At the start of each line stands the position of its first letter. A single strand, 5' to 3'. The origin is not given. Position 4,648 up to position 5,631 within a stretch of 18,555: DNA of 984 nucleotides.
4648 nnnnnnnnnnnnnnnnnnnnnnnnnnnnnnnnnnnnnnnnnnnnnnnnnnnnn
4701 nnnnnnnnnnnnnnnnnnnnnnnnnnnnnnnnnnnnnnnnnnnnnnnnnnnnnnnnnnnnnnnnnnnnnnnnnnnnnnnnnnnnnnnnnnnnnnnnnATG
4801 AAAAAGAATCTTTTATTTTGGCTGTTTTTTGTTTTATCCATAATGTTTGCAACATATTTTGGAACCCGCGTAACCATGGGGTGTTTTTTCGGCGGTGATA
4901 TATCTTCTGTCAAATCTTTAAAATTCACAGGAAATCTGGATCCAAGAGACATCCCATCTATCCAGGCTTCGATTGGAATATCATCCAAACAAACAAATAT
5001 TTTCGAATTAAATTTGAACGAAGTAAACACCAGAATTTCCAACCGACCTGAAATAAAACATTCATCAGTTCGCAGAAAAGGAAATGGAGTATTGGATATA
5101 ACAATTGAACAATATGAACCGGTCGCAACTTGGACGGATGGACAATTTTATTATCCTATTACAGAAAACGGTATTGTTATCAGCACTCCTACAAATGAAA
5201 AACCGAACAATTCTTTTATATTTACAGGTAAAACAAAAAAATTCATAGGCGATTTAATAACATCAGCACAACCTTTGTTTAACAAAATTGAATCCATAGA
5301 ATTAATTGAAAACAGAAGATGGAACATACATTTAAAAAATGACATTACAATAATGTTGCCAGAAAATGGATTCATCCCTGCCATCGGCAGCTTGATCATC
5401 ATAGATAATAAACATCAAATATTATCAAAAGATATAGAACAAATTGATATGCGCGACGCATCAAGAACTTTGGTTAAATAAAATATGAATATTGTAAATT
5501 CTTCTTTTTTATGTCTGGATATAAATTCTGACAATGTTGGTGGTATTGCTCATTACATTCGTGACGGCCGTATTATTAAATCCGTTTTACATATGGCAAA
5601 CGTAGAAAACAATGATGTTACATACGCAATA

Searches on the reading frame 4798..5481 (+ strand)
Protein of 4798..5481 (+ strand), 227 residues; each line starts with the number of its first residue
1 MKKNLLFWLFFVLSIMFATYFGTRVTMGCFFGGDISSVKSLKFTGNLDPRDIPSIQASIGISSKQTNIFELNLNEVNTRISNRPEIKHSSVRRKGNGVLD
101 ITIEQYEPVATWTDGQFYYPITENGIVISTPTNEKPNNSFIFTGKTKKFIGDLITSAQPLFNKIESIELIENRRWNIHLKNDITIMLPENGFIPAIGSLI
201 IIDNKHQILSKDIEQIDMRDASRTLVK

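Call 5: search_protein_families(library=pfam, proteins=[window:4798-5481:+], max_evalue=0.01)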
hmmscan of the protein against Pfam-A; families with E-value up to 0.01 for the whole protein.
window:4798-5481:+ (227 aa): 2 families
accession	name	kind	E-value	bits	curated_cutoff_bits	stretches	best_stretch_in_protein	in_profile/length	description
PF03799.20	FtsQ_DivIB_C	-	1.6e-11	45.5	21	1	110-219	1-114/114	Cell division protein FtsQ/DivIB, C-terminal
PF08478.15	POTRA_1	-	2.4e-06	28.2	23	1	54-104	18-67/69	POTRA domain, FtsQ-type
